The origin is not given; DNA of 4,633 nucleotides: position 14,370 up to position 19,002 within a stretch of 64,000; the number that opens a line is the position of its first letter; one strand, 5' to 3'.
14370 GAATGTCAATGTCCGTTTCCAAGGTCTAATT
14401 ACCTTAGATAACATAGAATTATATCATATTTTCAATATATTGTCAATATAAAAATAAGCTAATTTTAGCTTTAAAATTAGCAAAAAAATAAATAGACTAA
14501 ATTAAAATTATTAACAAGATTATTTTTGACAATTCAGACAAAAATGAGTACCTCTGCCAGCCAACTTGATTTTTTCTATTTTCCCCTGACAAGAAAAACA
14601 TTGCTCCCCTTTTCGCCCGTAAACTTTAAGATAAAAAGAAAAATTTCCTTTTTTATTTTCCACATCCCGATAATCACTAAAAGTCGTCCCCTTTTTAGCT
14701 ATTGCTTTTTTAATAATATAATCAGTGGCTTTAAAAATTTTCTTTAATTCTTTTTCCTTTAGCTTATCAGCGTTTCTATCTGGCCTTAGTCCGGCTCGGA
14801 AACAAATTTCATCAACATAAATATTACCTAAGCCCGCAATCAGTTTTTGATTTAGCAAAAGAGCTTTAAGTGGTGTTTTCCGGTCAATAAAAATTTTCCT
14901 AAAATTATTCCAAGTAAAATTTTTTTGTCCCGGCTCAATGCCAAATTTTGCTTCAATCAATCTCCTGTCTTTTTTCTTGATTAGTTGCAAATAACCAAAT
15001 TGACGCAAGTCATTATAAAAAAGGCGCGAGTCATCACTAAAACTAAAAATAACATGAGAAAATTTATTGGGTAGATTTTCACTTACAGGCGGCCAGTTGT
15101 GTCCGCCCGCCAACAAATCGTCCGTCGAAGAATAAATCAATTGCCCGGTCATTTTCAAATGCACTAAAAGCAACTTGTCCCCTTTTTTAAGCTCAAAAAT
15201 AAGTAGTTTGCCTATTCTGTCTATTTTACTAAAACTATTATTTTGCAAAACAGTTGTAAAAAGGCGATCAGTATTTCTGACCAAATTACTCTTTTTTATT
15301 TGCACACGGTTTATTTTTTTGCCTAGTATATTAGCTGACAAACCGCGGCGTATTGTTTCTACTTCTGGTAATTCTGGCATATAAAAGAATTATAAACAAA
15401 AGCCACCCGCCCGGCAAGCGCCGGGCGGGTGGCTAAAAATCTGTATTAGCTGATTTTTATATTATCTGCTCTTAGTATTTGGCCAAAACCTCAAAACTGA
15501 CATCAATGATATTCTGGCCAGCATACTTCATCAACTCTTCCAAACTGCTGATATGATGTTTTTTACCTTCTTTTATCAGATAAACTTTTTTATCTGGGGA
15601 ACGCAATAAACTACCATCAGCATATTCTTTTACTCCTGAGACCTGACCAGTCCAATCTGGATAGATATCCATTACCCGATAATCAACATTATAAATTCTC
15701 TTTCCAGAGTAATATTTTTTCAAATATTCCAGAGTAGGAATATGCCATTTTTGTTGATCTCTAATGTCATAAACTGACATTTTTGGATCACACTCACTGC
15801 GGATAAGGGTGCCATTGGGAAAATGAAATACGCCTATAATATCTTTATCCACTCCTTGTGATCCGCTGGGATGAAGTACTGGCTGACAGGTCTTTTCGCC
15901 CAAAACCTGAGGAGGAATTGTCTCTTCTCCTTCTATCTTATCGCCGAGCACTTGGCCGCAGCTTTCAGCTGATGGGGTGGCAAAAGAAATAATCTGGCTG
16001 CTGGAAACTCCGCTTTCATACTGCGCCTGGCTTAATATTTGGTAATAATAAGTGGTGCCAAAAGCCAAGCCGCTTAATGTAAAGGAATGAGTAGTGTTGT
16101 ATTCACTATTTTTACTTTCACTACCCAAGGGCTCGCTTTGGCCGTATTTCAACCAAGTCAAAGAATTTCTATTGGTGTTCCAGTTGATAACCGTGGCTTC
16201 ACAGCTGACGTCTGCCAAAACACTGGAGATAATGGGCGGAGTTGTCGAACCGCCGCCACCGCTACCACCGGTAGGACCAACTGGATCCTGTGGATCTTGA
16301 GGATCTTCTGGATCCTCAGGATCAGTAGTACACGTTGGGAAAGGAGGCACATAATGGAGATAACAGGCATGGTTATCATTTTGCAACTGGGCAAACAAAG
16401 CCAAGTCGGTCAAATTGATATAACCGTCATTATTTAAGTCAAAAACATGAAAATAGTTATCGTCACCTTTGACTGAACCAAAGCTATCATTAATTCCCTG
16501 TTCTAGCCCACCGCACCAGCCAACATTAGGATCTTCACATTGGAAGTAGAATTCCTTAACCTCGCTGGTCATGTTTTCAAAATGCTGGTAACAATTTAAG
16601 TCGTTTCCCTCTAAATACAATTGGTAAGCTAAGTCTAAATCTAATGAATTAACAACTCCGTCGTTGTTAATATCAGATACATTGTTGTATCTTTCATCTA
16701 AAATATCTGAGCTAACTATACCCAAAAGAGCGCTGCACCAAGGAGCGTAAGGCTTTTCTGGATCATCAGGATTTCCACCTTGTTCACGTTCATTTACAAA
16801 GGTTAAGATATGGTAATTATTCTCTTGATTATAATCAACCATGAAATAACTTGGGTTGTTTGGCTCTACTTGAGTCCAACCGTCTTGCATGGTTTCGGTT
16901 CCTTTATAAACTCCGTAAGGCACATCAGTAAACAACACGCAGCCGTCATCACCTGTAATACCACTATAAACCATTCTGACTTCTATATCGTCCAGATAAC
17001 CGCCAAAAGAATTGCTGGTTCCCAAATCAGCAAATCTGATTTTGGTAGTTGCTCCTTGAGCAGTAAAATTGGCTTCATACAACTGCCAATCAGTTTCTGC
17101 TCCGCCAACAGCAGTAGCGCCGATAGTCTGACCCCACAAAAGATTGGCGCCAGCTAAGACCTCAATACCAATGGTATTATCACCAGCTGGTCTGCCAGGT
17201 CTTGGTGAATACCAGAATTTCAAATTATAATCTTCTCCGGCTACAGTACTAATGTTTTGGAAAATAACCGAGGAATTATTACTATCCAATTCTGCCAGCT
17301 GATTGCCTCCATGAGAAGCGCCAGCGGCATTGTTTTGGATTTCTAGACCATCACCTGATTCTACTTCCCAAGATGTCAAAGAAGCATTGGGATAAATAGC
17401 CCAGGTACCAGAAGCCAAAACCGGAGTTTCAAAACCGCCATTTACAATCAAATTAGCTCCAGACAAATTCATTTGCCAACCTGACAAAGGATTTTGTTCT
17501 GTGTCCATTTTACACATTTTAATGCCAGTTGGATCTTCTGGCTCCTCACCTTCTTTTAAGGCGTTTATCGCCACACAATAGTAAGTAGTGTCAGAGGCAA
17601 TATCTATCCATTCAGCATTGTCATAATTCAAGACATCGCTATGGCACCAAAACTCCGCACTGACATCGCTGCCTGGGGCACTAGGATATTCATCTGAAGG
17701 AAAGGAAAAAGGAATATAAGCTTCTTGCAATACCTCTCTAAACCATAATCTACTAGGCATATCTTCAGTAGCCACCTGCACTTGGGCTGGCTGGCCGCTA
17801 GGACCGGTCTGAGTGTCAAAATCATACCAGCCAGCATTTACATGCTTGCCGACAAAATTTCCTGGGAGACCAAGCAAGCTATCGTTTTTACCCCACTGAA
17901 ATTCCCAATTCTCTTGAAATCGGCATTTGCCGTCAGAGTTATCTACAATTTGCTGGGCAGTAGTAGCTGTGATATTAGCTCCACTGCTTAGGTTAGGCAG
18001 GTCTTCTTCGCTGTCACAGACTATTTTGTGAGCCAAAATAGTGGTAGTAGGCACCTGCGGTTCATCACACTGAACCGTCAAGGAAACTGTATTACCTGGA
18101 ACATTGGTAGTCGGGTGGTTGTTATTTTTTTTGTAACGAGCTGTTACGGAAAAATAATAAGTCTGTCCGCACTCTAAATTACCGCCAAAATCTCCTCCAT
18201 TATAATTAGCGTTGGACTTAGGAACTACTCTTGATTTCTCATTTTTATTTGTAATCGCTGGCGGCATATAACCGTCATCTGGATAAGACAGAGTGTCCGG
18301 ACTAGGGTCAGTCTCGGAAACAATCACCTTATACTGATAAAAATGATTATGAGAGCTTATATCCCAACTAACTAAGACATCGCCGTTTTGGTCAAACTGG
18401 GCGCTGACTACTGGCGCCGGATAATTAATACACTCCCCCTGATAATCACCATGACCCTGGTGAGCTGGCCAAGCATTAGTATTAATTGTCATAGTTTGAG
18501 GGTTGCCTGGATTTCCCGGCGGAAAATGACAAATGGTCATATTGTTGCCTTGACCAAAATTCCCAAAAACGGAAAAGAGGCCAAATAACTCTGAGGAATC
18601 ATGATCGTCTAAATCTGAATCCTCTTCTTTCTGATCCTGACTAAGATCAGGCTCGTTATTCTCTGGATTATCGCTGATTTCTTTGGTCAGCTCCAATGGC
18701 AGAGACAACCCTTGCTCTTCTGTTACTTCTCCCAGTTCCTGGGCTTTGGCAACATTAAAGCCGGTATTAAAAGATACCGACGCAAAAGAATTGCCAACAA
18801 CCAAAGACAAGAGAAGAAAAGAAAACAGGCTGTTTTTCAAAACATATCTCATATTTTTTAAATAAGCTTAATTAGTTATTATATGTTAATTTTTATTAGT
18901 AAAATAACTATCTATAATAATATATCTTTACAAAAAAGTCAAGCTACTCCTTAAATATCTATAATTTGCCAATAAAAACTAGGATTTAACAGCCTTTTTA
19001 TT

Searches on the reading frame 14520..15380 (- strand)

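Call 84: search_protein_families(library=pfam, proteins=[window:14520-15380:-], max_evalue=0.00001)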
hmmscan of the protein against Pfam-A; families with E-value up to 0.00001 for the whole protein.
window:14520-15380:- (286 aa): 3 families
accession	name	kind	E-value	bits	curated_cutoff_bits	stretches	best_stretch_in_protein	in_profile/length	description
PF01149.29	Fapy_DNA_glyco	-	3.9e-30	105.3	25.5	1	1-130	1-116/117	Formamidopyrimidine-DNA glycosylase N-terminal domain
PF06831.19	H2TH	-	3e-23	82.1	34.7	1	147-235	2-90/93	Formamidopyrimidine-DNA glycosylase H2TH domain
PF05833.16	NFACT_N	-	1.3e-06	28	31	1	158-250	177-265/456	NFACT N-terminal and middle domains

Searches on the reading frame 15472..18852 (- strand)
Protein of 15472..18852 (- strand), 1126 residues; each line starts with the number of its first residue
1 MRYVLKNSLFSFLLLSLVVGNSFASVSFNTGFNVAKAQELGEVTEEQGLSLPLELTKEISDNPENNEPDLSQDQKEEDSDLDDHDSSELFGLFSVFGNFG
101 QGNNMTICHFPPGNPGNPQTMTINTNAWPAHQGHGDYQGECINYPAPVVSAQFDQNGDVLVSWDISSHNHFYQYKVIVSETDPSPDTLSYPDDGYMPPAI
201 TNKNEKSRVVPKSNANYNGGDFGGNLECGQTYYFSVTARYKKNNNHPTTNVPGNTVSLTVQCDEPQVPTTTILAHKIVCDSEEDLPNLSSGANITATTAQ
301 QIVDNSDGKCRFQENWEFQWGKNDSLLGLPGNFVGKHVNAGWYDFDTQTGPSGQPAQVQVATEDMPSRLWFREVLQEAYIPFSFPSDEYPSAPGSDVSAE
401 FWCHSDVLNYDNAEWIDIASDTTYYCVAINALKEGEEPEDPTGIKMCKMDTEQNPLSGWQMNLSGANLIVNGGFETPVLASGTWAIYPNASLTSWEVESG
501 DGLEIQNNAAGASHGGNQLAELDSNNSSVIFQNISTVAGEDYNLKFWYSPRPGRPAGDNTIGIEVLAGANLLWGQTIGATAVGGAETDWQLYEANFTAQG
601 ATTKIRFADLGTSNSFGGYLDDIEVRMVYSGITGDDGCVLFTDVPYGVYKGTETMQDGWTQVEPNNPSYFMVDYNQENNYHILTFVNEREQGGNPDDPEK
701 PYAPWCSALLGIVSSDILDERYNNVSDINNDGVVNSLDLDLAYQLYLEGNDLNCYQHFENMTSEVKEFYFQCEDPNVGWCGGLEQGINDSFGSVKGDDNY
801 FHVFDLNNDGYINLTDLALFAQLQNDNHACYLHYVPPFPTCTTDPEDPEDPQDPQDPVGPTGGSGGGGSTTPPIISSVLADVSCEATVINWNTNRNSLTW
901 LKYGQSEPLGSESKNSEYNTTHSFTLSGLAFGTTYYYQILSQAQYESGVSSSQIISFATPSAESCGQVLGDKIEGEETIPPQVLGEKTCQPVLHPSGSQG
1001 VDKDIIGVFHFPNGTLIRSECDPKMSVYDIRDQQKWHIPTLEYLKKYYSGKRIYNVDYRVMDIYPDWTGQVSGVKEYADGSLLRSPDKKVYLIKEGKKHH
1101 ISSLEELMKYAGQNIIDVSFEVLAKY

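Call 85: search_protein_families(library=pfam, proteins=[window:15472-18852:-], max_evalue=0.00001)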
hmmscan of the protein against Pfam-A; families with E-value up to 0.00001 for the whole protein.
window:15472-18852:- (1126 aa): 3 families
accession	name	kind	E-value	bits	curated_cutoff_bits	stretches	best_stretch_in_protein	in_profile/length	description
PF04862.18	DUF642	-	2.6e-06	27.7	27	1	468-625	2-156/157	Protein of unknown function (DUF642)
PF00404.24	Dockerin_1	-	5.2e-06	27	22.9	0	725-740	35-50/57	Dockerin type I domain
PF16656.11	Pur_ac_phosph_N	-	5.8e-06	27.2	30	0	888-959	29-93/93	Purple acid Phosphatase, N-terminal domain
